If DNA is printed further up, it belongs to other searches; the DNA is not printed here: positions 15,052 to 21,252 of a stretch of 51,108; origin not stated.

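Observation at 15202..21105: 1967-aa UvrA with four intact ABC modules, basic linker and tails, and complementary changes in the first zinc module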

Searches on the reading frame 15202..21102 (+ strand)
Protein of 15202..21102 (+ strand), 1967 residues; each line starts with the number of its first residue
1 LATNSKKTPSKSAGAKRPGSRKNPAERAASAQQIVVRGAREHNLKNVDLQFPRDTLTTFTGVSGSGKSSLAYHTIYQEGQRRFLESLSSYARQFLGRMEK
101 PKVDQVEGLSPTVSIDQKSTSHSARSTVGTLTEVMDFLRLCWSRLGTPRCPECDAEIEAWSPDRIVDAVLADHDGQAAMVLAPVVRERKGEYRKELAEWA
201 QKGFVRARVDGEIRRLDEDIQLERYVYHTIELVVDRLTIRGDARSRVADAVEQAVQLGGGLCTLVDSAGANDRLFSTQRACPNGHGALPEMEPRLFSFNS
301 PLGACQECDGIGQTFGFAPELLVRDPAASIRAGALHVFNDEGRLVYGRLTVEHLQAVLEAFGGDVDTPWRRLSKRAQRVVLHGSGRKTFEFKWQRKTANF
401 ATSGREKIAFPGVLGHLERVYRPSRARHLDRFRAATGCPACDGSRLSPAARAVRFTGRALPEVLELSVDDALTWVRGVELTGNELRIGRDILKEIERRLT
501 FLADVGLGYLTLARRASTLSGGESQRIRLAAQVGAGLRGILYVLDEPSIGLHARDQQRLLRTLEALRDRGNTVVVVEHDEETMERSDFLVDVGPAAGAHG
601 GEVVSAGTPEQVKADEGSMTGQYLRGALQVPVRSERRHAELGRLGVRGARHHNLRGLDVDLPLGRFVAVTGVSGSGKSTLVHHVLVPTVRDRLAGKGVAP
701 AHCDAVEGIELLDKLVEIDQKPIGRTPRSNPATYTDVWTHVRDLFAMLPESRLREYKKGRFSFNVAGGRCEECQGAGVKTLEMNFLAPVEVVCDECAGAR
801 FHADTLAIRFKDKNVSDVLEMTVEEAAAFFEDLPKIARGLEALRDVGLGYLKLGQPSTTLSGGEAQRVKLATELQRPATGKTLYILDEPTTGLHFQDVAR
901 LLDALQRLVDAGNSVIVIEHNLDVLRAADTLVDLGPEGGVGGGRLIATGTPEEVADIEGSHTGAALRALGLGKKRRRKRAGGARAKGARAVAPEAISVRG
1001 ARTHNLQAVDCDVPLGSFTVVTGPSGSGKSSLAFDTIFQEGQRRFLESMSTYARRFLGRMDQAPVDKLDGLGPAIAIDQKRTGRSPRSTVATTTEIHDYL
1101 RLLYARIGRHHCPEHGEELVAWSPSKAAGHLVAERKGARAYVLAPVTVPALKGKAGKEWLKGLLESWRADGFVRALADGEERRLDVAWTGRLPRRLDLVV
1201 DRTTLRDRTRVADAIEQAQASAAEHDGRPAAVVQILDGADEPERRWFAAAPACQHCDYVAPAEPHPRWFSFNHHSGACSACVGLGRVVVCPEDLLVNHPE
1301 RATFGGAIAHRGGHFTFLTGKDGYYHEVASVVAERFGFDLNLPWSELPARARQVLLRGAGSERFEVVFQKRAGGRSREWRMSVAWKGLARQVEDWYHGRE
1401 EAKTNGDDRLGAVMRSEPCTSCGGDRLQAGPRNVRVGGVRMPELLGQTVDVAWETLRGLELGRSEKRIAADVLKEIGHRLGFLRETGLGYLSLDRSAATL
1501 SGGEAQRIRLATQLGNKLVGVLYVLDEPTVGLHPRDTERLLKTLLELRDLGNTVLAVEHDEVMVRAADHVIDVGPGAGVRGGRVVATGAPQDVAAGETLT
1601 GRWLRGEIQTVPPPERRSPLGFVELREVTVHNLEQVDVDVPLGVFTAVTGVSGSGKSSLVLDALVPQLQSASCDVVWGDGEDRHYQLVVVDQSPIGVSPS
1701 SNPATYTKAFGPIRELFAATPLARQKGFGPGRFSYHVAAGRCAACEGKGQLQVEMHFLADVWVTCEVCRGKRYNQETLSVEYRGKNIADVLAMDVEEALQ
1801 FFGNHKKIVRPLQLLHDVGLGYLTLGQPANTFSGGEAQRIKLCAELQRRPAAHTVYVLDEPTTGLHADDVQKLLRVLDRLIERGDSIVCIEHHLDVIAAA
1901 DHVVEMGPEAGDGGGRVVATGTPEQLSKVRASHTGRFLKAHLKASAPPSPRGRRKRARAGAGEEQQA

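Call 3: search_protein_families(library=pfam, proteins=[window:15202-21102:+], max_evalue=0.01)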
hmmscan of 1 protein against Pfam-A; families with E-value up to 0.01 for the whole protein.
window:15202-21102:+ (1967 aa): 30 families (the best 25 are shown)
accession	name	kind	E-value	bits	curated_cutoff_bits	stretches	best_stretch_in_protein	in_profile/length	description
PF17760.6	UvrA_inter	-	5.4e-44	149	23.3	2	161-263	2-104/109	UvrA interaction domain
PF00005.33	ABC_tran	-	1.4e-37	129.7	25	1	819-891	72-137/137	ABC transporter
PF17755.6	UvrA_DNA-bind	-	2.8e-31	108.5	23.2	2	319-424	2-99/110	UvrA DNA-binding domain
PF02463.25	SMC_N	-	5.9e-20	72.1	40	0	859-934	136-211/220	RecF/RecN/SMC N terminal domain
PF20703.3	nSTAND1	-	4e-18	66.7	27.1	2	1644-1674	34-60/379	Novel STAND NTPase 1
PF13304.12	AAA_21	-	1.5e-17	65.1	27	0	866-916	243-294/304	AAA domain, putative AbiEii toxin, Type IV TA system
PF13555.12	AAA_29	-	2.5e-17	62.8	27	0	664-688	22-49/61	P-loop containing region of AAA domain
PF13191.12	AAA_16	-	1e-12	49.3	32.6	1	664-706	24-63/167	AAA ATPase domain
PF03193.22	RsgA_GTPase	-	6.7e-10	39.5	30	0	33-73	86-125/174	RsgA GTPase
PF13481.12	AAA_25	-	7.7e-09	35.9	27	0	1013-1035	30-52/195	AAA domain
PF13401.12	AAA_22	-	1.6e-07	32.2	27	0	665-686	6-27/130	AAA domain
PF13175.12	AAA_15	-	3.9e-07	30.5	32.1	0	540-572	330-362/374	AAA ATPase domain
PF13476.12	AAA_23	-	1.4e-06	29.5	27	0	1017-1032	20-35/201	AAA domain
PF05729.18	NACHT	-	2.6e-06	27.8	26.7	0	665-691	1-27/167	NACHT domain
PF00684.25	DnaJ_CXXCXGXG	-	5.5e-06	27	32.7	0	1740-1772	16-51/65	DnaJ central domain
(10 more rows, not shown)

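Call 4: search_protein_families(library=ncbifam, proteins=[window:15202-21102:+], max_evalue=0.001)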
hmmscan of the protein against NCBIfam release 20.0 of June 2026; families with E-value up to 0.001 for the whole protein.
window:15202-21102:+ (1967 aa): 188 families (the best 25 are shown)
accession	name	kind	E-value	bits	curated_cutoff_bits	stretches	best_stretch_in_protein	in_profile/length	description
NF001503.0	PRK00349.1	equivalog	0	2381.8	1147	2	31-967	3-938/943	excinuclease ABC subunit UvrA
TIGR00630.1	uvra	equivalog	0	2297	729.8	2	33-955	1-924/924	excinuclease ABC subunit UvrA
NF001885.0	PRK00635.1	equivalog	0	1270.6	3054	2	35-1185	7-1123/1809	excinuclease ABC subunit A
NF040873.1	AztA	equivalog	1.2e-67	227.2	220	5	841-933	102-190/191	zinc ABC transporter ATP-binding protein AztA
TIGR03608.1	L_ocin_972_ABC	subfamily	1.7e-64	217.1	254.85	4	837-934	113-206/206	putative bacteriocin export ABC transporter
NF010068.0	PRK13548.1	equivalog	3.5e-63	213.1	261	4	814-954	95-230/261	heme ABC transporter ATP-binding protein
TIGR02857.1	CydD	equivalog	2.2e-62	211.7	435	4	842-934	440-529/529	thiol reductant ABC exporter subunit CydD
TIGR04521.1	ECF_ATPase_2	equivalog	4.6e-62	209.6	330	4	1483-1593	128-232/279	energy-coupling factor transporter ATPase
TIGR03873.1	F420-0_ABC_ATP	hypoth_equivalog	3.3e-58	196.9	372.4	4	1494-1600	132-231/256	putative F420-0 ABC transporter ATP-binding protein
TIGR02673.1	FtsE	equivalog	1.4e-55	188.3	264.85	4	493-586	112-203/214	cell division ATP-binding protein FtsE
TIGR04520.1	ECF_ATPase_1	equivalog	9e-55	186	315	4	1814-1927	120-224/269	energy-coupling factor transporter ATPase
NF008409.0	PRK11231.1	equivalog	2.9e-52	177.6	375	4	857-955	136-226/255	Fe(3+) dicitrate ABC transporter ATP-binding protein FecE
TIGR01166.1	cbiO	subfamily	5.1e-52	176.1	211.8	4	505-580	115-187/190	cobalt ABC transporter, ATP-binding protein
NF053840.1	MnTportMntADein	equivalog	2.9e-51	174.4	400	4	841-955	116-220/240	manganese ABC transporter ATP-binding protein MntA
TIGR02868.1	CydC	equivalog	7.1e-47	160.2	329.05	5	1493-1560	465-529/530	thiol reductant ABC exporter subunit CydC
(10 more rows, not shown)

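Call 9: find_homologous_proteins(query=window:15202-21102:+, max_evalue=1e-50)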
Query window:15202-21102:+ (1967 aa): 8000 proteins with E <= 1e-50 among 8000 candidates; the best 120 are listed.
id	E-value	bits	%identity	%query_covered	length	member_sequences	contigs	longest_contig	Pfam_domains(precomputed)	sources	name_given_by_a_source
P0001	0.0e+0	4396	100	98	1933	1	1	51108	PF17760.7,PF06745.20,PF17755.7,PF13555.13,PF13671.13,PF13401.13,PF03193.23,PF20703.4,PF10443.16,PF00684.26,PF13304.13,PF13191.13,PF02492.26,PF00005.34,PF13175.13,PF13476.13,PF05729.19,PF02463.26,PF13481.13,PF20720.4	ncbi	ncbi:MAG: excinuclease ABC subunit UvrA [Planctomycetota bacterium]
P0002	0.0e+0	3952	89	99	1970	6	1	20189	PF17760.7,PF06745.20,PF17755.7,PF13555.13,PF13671.13,PF13401.13,PF03193.23,PF20703.4,PF10443.16,PF00684.26,PF13304.13,PF13191.13,PF01583.27,PF00005.34,PF13175.13,PF13476.13,PF05729.19,PF02463.26,PF13481.13,PF20720.4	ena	-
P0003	0.0e+0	3792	85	98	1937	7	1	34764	PF17760.7,PF06745.20,PF17755.7,PF13555.13,PF13671.13,PF13401.13,PF03193.23,PF20703.4,PF13304.13,PF13191.13,PF00005.34,PF13175.13,PF13476.13,PF05729.19,PF02463.26,PF13481.13,PF20720.4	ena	-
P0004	0.0e+0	3709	84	98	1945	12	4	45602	PF17760.7,PF06745.20,PF17755.7,PF13555.13,PF13671.13,PF13401.13,PF03193.23,PF20703.4,PF00684.26,PF13304.13,PF13191.13,PF01583.27,PF00005.34,PF13175.13,PF13476.13,PF02463.26,PF13481.13,PF20720.4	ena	-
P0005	0.0e+0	3540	79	99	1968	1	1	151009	PF17760.7,PF06745.20,PF17755.7,PF01443.25,PF13555.13,PF13671.13,PF13401.13,PF03193.23,PF20703.4,PF00684.26,PF13304.13,PF13191.13,PF14258.13,PF00005.34,PF13175.13,PF13476.13,PF02463.26,PF13481.13,PF20720.4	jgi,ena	-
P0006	0.0e+0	3457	77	98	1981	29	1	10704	PF17760.7,PF06745.20,PF17755.7,PF13555.13,PF13671.13,PF13401.13,PF03193.23,PF20703.4,PF13304.13,PF13191.13,PF01583.27,PF14258.13,PF00005.34,PF13175.13,PF13476.13,PF05729.19,PF02463.26,PF13481.13,PF20720.4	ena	-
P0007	0.0e+0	3455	78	97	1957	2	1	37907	PF17760.7,PF06745.20,PF17755.7,PF13555.13,PF13671.13,PF13401.13,PF03193.23,PF20703.4,PF13238.13,PF00684.26,PF13304.13,PF13191.13,PF14258.13,PF00005.34,PF13175.13,PF13476.13,PF05729.19,PF02463.26,PF13481.13,PF20720.4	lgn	-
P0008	0.0e+0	3450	77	99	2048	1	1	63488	PF17760.7,PF17755.7,PF13555.13,PF13671.13,PF13401.13,PF03193.23,PF20703.4,PF00684.26,PF13304.13,PF13191.13,PF14258.13,PF00005.34,PF13175.13,PF13476.13,PF05729.19,PF02463.26,PF13481.13,PF20720.4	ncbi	ncbi:MAG: excinuclease ABC subunit UvrA [Planctomycetota bacterium]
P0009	0.0e+0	3424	77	98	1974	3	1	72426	PF17760.7,PF06745.20,PF17755.7,PF13555.13,PF13671.13,PF13401.13,PF03193.23,PF20703.4,PF00684.26,PF13304.13,PF13191.13,PF14258.13,PF00005.34,PF13175.13,PF13476.13,PF05729.19,PF02463.26,PF13481.13,PF20720.4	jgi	-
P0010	0.0e+0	3420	76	98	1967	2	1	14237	PF17760.7,PF06745.20,PF17755.7,PF13555.13,PF13671.13,PF13401.13,PF03193.23,PF20703.4,PF13304.13,PF13191.13,PF14258.13,PF00005.34,PF13175.13,PF13476.13,PF05729.19,PF02463.26,PF13481.13,PF20720.4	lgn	-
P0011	0.0e+0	3408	75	100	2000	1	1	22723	PF17760.7,PF06745.20,PF17755.7,PF13555.13,PF13671.13,PF13401.13,PF03193.23,PF20703.4,PF00684.26,PF13304.13,PF13191.13,PF02492.26,PF14258.13,PF00005.34,PF13175.13,PF13476.13,PF05729.19,PF02463.26,PF13481.13,PF20720.4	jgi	jgi:excinuclease ABC subunit A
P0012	0.0e+0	3391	75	99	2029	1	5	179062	PF17760.7,PF17755.7,PF13555.13,PF13671.13,PF13401.13,PF03193.23,PF20703.4,PF00684.26,PF13304.13,PF13191.13,PF02492.26,PF14258.13,PF00005.34,PF13175.13,PF13476.13,PF05729.19,PF02463.26,PF25199.2,PF13481.13,PF20720.4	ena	-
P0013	0.0e+0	3353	77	97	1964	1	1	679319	PF17760.7,PF06745.20,PF17755.7,PF13555.13,PF13671.13,PF13401.13,PF03193.23,PF20703.4,PF00684.26,PF13304.13,PF13191.13,PF14258.13,PF00005.34,PF13175.13,PF13476.13,PF05729.19,PF02463.26,PF13481.13,PF20720.4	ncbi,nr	ncbi:MAG: excinuclease ABC subunit UvrA [Planctomycetes bacterium]|nr:excinuclease ABC subunit UvrA 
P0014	0.0e+0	3318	75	98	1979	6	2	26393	PF17760.7,PF06745.20,PF17755.7,PF13555.13,PF13671.13,PF13401.13,PF03193.23,PF20703.4,PF00684.26,PF13304.13,PF13191.13,PF00005.34,PF13476.13,PF05729.19,PF02463.26,PF13481.13,PF20720.4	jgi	jgi:excinuclease ABC subunit A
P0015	0.0e+0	3284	74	99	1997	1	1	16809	PF17760.7,PF17755.7,PF13555.13,PF13671.13,PF13401.13,PF03193.23,PF20703.4,PF13304.13,PF13191.13,PF00005.34,PF13175.13,PF13476.13,PF05729.19,PF02463.26,PF13481.13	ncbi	-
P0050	0.0e+0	3026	68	99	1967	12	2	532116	PF17760.7,PF06745.20,PF17755.7,PF13555.13,PF13671.13,PF13401.13,PF03193.23,PF20703.4,PF00684.26,PF13304.13,PF13191.13,PF02492.26,PF00005.34,PF13476.13,PF05729.19,PF02463.26,PF13481.13,PF20720.4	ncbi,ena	-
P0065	0.0e+0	2666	64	97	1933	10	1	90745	PF17760.7,PF06745.20,PF17755.7,PF01443.25,PF13555.13,PF13671.13,PF13401.13,PF03193.23,PF20703.4,PF13238.13,PF00684.26,PF13304.13,PF13191.13,PF01583.27,PF02492.26,PF00005.34,PF13175.13,PF13476.13,PF05729.19,PF02463.26,PF13481.13,PF20720.4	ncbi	-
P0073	0.0e+0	2635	62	99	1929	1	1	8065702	PF17760.7,PF06745.20,PF17755.7,PF01443.25,PF13555.13,PF13671.13,PF13401.13,PF03193.23,PF20703.4,PF13238.13,PF00684.26,PF13304.13,PF13191.13,PF01583.27,PF00005.34,PF13175.13,PF13476.13,PF05729.19,PF02463.26,PF13481.13,PF20720.4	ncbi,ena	-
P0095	0.0e+0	2189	54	98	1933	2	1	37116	PF17760.7,PF06745.20,PF17755.7,PF01443.25,PF13555.13,PF13671.13,PF13401.13,PF03193.23,PF20703.4,PF13238.13,PF00684.26,PF13304.13,PF13191.13,PF00005.34,PF13476.13,PF05729.19,PF09848.16,PF02463.26,PF13481.13,PF20720.4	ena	-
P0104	0.0e+0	2145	53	98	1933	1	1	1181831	PF17760.7,PF13173.13,PF06745.20,PF13671.13,PF13401.13,PF03193.23,PF13238.13,PF00684.26,PF13191.13,PF02492.26,PF13175.13,PF13476.13,PF05729.19,PF09848.16,PF02463.26,PF13481.13,PF17755.7,PF01443.25,PF13555.13,PF20703.4,PF13304.13,PF01583.27,PF00005.34,PF20720.4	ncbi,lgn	-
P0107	0.0e+0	2129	49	97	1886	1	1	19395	PF17760.7,PF13173.13,PF06745.20,PF01443.25,PF13555.13,PF13671.13,PF13401.13,PF03193.23,PF20703.4,PF13238.13,PF00684.26,PF13304.13,PF13191.13,PF01583.27,PF02492.26,PF00005.34,PF13476.13,PF05729.19,PF02463.26,PF13481.13,PF20720.4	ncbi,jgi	ncbi:MAG: excinuclease ABC subunit A [Kiritimatiellia bacterium]|jgi:excinuclease ABC subunit A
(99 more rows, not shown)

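Call 19: find_encoding_contigs(protein=P0001, flank=10000, max_places=3)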
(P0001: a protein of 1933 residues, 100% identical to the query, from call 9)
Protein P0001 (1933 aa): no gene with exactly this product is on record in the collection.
